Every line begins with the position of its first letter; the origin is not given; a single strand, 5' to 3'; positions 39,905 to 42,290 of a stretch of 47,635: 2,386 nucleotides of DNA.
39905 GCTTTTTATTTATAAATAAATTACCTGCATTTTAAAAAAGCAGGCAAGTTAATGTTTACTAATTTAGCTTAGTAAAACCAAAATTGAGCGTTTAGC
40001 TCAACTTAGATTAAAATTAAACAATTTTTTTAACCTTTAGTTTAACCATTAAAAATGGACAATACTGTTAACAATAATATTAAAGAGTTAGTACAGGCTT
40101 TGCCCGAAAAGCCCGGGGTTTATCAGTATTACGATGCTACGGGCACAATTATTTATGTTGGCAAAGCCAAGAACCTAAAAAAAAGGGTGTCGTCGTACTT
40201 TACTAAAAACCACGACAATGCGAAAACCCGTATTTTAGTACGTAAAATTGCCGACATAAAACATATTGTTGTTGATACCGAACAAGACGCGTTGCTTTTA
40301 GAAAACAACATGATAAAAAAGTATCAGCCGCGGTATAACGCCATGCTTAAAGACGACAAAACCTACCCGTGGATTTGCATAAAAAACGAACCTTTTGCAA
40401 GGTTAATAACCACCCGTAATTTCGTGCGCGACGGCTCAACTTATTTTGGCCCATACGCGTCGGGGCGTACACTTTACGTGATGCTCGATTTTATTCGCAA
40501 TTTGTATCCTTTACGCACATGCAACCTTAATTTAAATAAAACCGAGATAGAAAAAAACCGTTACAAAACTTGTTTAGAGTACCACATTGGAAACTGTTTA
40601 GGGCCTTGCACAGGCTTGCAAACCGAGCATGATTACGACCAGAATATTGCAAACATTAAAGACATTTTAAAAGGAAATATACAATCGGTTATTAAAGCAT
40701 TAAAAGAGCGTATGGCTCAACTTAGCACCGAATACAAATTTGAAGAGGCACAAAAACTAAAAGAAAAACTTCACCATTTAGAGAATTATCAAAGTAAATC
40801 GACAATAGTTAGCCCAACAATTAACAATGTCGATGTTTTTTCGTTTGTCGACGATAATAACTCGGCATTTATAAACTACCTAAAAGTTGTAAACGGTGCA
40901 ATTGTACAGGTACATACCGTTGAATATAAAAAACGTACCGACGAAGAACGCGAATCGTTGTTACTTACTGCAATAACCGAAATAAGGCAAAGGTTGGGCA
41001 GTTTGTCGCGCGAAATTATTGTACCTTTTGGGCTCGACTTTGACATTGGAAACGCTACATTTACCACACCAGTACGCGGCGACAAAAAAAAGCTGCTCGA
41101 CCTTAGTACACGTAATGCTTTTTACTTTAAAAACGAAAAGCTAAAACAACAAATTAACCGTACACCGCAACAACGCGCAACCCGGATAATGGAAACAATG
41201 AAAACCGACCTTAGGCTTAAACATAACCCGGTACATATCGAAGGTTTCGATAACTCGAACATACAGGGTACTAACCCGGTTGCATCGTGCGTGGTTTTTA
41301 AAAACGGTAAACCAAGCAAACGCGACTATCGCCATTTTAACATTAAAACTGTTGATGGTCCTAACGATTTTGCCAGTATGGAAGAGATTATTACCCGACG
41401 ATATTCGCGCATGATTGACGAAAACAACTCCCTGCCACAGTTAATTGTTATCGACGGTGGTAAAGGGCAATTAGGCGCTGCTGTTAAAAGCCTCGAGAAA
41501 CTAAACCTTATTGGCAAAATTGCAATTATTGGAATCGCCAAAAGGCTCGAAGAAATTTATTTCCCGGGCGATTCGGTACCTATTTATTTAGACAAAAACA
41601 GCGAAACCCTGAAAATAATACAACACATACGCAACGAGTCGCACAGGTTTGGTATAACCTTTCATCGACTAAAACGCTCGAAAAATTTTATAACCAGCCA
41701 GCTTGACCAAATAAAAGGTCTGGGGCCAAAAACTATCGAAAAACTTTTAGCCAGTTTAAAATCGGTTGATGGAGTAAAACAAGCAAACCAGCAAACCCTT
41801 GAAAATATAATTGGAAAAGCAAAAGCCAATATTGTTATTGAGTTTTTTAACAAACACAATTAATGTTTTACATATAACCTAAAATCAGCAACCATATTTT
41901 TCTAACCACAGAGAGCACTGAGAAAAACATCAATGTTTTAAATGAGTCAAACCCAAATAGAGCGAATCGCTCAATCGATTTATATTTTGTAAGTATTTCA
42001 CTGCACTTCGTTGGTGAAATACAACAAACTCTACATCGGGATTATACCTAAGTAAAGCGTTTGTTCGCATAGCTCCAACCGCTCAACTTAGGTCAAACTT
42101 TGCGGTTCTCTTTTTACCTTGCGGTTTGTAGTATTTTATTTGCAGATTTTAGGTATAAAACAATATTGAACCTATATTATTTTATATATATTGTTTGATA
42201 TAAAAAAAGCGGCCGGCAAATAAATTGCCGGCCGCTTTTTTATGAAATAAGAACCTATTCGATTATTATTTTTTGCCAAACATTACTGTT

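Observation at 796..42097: Dense MITE-like repeat family: ~141-bp elements with 13-bp terminal inverted repeats and 5-bp target-site duplications, at least 11 copies in 47.6 kb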

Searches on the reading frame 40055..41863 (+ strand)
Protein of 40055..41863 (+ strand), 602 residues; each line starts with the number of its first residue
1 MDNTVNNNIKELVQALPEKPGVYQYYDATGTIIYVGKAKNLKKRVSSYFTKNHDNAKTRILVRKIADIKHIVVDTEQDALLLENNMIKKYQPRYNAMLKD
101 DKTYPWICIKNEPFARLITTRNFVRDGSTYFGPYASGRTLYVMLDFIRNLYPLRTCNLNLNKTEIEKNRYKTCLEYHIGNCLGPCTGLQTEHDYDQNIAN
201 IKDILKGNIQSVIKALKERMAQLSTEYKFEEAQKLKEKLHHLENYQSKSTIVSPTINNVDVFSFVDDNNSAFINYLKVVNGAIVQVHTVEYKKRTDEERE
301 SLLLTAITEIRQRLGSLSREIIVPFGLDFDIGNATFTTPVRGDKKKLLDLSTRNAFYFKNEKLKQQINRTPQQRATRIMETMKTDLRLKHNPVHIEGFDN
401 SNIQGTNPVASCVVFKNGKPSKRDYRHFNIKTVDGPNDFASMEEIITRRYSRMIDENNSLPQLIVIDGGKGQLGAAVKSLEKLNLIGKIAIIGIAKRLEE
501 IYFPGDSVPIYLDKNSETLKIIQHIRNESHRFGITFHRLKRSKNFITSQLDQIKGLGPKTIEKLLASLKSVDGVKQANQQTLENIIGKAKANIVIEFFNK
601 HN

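Call 9: find_encoding_contigs(protein=window:40055-41863:+, flank=10000, max_places=6)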
Protein window:40055-41863:+ (602 aa): no gene with exactly this product is on record in the collection.

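Call 10: search_protein_families(library=pfam, proteins=[window:40055-41863:+])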
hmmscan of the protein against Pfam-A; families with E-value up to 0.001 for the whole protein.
window:40055-41863:+ (602 aa): 5 families
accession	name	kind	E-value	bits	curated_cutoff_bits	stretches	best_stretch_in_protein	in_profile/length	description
PF08459.17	UvrC_RNaseH_dom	-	3.3e-55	186.7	22.3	1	385-534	3-159/159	UvrC RNAse H endonuclease domain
PF22920.2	UvrC_RNaseH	-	2.3e-14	53.8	24.3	1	258-356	1-110/116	UvrC Ribonuclease H-like domain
PF01541.30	GIY-YIG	-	2e-11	44.5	22.6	1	20-95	2-78/78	GIY-YIG catalytic domain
PF14520.12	HHH_5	-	4.9e-06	27.4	27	1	549-597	3-54/57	Helix-hairpin-helix domain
PF24348.1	DUF7508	-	4.7e-05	23.9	26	1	11-54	13-55/79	Domain of unknown function (DUF7508)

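Call 12: find_related_loci(query=window:40055-41863:+, collection=genome_contigs, flank=10000)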
Query window:40055-41863:+ (602 aa) in genome_contigs; peptide patterns used: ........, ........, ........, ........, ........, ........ (x = any residue, [..] = any of these).
600 stretches matched a pattern (row limit reached: there are more); 580 encode a relative of the query (tblastn E <= 1e-3); the best 80 are kept; 80 distinct loci.
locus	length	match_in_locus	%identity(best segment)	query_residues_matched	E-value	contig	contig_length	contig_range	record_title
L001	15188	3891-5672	74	7-600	0e+0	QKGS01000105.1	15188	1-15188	MAG: Bacteroidetes bacterium isolate SZUA-534 scaffold_11694, whole genome shotgun sequence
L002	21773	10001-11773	69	9-599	0e+0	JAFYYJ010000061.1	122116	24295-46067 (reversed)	MAG: Salinivirgaceae bacterium isolate RGIG7534 Water_buffalos_Omasum-1__c265974, whole genome shotgun sequence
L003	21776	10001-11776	69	9-600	0e+0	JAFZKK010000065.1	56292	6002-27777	MAG: Salinivirgaceae bacterium isolate RGIG7847 Water_buffalos_Reticulum-4__c449568, whole genome shotgun sequence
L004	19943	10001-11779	63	7-599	0e+0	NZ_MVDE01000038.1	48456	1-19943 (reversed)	Labilibaculum manganireducens strain 59.10-2M 2648548768, whole genome shotgun sequence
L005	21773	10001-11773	63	9-599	0e+0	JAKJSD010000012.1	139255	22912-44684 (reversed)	Ancylomarina sp. DW003 12, whole genome shotgun sequence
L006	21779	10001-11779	64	7-599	0e+0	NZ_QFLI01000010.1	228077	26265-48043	Marinifilum breve strain JC075 scaffold_9, whole genome shotgun sequence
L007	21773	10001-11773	63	9-599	0e+0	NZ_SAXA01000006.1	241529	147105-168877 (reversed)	Ancylomarina salipaludis strain SHSM-M15 6, whole genome shotgun sequence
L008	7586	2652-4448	63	3-598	0e+0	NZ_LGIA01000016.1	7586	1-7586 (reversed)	Sunxiuqinia dokdonensis strain DH1 contig00016, whole genome shotgun sequence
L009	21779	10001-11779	63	7-599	0e+0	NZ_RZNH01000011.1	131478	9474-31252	Marinifilum caeruleilacunae strain JC070 scaffold_10, whole genome shotgun sequence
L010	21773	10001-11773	63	9-599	0e+0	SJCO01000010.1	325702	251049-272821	Puteibacter caeruleilacunae strain JC036 scaffold_9, whole genome shotgun sequence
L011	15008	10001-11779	63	7-599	0e+0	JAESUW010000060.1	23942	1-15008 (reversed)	MAG: Labilibaculum sp. isolate NORP351 Contig_source1382A_4696, whole genome shotgun sequence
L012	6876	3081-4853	63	9-599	0e+0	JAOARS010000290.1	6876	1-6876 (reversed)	MAG: Marinifilum sp. isolate McD1.5 contig_129893, whole genome shotgun sequence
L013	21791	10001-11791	61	4-600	0e+0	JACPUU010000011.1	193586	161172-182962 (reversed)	MAG: Bacteroidetes bacterium isolate NC_groundwater_766_Ag_S2p5_42_21 JBCH_GD18_4_SO25_S179_scaffold_497134, whole genom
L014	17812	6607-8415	62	3-602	0e+0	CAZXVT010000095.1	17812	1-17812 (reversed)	MAG TPA_asm: uncultured Maribellus sp. isolate binchicken_co269_73 genome assembly, contig: NODE_2889_length_17812_cov_8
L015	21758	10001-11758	64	13-599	0e+0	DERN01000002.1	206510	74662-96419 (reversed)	MAG TPA_asm: Flavobacteriaceae bacterium UBA3339 UBA3339_contig_202, whole genome shotgun sequence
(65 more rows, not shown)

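Call 72: list_cluster_members(proteins=[window:40055-41863:+, window:37462-39873:-, window:11174-11728:+, window:12091-12486:+, window:31801-32169:-])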
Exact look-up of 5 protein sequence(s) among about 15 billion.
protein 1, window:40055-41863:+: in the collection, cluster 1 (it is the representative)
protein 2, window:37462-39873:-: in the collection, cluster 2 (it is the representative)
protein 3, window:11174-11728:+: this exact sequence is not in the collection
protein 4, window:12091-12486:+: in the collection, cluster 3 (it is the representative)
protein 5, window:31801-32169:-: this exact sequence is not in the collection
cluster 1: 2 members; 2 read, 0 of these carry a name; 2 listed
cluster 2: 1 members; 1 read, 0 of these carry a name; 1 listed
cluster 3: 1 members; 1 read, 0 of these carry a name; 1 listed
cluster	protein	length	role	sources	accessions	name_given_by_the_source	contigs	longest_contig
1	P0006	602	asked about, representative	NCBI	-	-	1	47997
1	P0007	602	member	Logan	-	-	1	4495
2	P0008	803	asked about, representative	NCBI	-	-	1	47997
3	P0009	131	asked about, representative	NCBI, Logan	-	-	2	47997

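Call 73: find_encoding_contigs(protein=P0007, flank=10000, max_places=5)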
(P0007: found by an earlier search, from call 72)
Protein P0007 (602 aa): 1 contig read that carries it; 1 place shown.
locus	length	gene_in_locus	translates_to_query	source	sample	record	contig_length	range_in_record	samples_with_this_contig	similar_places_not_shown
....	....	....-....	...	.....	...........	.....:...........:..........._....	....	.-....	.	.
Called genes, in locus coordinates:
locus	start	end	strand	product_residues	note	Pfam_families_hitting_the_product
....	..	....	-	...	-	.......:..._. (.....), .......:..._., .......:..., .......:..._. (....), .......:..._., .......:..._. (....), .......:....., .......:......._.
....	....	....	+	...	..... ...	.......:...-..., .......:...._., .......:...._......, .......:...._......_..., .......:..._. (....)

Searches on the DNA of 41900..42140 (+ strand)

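Call 28: search_dna_similar(query=window:41947-42097:+, collection=plasmids, mode=distant, max_evalue=1)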
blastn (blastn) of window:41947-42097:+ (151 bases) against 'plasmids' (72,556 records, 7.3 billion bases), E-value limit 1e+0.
No match.
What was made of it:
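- Tried and rejected: Distant blastn gave no hit (call 28).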

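Call 29: search_rna_families(source=window, start=41900, end=42140, threshold=evalue, max_evalue=10)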
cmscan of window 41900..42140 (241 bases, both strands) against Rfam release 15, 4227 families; matches with E-value up to 10: 0.
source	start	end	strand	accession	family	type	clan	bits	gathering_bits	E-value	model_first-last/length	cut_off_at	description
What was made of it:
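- On Any Rfam RNA family: There is no hit at E <= 10 on copy J with its flanks (call 29).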
